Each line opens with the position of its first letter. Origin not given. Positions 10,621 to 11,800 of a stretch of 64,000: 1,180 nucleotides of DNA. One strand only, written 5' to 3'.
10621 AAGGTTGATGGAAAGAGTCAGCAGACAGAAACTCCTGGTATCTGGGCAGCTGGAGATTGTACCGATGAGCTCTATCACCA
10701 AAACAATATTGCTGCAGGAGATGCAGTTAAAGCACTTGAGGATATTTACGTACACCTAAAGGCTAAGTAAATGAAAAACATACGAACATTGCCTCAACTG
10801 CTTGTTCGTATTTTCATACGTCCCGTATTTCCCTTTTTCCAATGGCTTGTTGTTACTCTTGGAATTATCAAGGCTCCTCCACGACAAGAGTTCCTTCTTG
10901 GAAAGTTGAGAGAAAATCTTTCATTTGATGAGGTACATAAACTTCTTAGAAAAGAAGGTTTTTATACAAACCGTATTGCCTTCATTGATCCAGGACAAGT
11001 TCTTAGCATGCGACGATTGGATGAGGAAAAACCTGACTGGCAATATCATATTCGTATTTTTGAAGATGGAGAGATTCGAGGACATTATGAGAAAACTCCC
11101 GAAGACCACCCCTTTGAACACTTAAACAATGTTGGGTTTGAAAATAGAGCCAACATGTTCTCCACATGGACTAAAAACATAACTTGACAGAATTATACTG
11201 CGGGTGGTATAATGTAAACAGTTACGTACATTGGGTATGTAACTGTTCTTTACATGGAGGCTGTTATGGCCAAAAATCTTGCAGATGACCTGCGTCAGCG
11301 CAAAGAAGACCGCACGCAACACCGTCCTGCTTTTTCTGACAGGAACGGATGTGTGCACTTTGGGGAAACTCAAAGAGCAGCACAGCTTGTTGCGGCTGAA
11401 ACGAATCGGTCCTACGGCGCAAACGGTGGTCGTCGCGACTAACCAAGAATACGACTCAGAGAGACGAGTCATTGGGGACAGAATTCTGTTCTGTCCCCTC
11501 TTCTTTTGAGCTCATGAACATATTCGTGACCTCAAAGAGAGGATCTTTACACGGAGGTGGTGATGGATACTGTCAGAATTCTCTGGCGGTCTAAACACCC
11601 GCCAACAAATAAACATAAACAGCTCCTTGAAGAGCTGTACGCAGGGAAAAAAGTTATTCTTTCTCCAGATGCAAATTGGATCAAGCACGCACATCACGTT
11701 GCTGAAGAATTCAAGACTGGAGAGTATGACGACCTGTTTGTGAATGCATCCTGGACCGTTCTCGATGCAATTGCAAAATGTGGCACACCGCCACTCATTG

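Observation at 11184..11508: Independently transcribed GC-rich 62-aa gene with a perfect consensus promoter and a 5'-UTR palindrome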

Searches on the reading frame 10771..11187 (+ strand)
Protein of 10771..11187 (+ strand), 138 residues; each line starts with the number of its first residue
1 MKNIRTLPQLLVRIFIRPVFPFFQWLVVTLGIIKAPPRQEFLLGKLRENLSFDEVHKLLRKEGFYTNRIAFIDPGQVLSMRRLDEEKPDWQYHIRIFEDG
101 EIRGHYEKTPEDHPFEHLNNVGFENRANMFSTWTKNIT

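Call 15: search_protein_families(library=pfam, proteins=[window:10771-11187:+], max_evalue=1)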
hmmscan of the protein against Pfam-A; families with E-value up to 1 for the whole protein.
window:10771-11187:+ (138 aa): 1 family
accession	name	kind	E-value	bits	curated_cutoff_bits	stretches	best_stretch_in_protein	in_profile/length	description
PF11363.13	DUF3164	-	0.081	13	23.7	1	60-99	124-163/194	Protein of unknown function (DUF3164)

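Call 64: search_protein_families(library=ncbifam, proteins=[window:10771-11184:+], max_evalue=1)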
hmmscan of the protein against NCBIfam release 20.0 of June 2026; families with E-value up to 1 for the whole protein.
window:10771-11184:+ (138 aa): 0 families

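Call 65: search_protein_families(library=padloc, proteins=[window:10771-11184:+], max_evalue=1)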
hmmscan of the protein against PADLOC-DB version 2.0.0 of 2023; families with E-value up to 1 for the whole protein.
window:10771-11184:+ (138 aa): 0 families

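Call 95: search_protein_families(library=phrogs, proteins=[window:10771-11184:+], max_evalue=0.1)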
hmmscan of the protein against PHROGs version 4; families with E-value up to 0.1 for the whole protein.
window:10771-11184:+ (138 aa): 2 families
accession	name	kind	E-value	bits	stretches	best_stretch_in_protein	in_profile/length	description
phrog_6788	-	unknown function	0.016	16.2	1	83-125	116-164/186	-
phrog_846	-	unknown function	0.047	14.3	1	62-99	137-174/207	-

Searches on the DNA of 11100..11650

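Call 4: search_rna_families(source=window, start=11100, end=11650, threshold=evalue, max_evalue=10, show_alignments=3)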
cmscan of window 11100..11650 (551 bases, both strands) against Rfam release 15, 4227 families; matches with E-value up to 10: 6.
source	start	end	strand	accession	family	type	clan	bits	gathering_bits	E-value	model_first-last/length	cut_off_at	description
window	11477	11529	+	RF02843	RefA5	Gene; antisense;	-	19.7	91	0.19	1-68/68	no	Enterococcus sRNA A5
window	11499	11543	+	RF03304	mir-1744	Gene; miRNA;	-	19.6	73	0.18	13-63/75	no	mir-1744 microRNA precursor family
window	11207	11253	+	RF02412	snoR144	Gene; snRNA; snoRNA; HACA-box;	-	16.1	100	2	82-127/145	no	Small nucleolar RNA snoR144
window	11237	11380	-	RF02157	NPPA-AS1_2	Gene; lncRNA;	-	15.4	60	6.4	1-150/150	no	NPPA antisense RNA 1 conserved region 2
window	11467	11520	-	RF00612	SNORD75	Gene; snRNA; snoRNA; CD-box;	-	14.2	50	1.5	1-62/62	no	Small nucleolar RNA SNORD75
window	11473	11499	+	RF04120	MIR5998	Gene; miRNA;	-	11.9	180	8.6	1-173/173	no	MIR5998 microRNA precursor family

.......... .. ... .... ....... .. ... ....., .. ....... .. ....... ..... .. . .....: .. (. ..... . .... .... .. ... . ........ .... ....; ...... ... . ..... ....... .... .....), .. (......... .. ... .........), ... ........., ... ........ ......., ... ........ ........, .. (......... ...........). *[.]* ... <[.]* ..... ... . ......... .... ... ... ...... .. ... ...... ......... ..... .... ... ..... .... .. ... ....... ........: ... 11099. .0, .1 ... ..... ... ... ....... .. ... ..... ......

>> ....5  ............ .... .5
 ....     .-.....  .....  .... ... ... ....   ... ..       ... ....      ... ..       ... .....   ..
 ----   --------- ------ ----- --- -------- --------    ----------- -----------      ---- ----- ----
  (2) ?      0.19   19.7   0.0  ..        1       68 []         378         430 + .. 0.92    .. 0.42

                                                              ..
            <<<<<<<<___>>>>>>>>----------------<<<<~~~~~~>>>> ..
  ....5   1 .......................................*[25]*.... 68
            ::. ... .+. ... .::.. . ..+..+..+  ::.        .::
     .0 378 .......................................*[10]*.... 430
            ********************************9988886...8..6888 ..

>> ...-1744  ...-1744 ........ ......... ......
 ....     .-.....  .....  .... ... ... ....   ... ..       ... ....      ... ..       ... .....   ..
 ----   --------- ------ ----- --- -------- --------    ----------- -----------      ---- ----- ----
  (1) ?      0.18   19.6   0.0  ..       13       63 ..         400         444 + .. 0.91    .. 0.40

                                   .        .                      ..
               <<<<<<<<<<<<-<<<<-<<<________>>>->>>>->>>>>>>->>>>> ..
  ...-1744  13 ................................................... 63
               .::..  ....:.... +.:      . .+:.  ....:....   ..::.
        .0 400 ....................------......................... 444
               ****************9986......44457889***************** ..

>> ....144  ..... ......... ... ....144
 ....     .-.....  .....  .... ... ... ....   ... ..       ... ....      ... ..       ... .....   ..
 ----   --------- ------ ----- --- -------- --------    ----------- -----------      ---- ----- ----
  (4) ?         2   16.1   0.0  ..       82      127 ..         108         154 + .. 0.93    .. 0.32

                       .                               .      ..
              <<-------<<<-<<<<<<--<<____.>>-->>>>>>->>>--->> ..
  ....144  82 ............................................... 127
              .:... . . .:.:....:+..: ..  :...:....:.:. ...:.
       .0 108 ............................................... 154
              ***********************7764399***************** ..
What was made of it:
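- On Any Rfam RNA family: Only chance-level hits at E<=10 (call 4).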

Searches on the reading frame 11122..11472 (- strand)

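Call 15: search_protein_families(library=pfam, proteins=[window:11122-11472:-], max_evalue=1)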
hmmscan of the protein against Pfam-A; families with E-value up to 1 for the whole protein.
window:11122-11472:- (116 aa): 2 families
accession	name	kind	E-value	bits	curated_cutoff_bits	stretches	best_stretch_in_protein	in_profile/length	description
PF13346.12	ABC2_membrane_5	-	0.0019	18.2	25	1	42-101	139-200/205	ABC-2 family transporter protein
PF01552.22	Pico_P2B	-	0.19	12.3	27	1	1-41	57-99/101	Picornavirus 2B protein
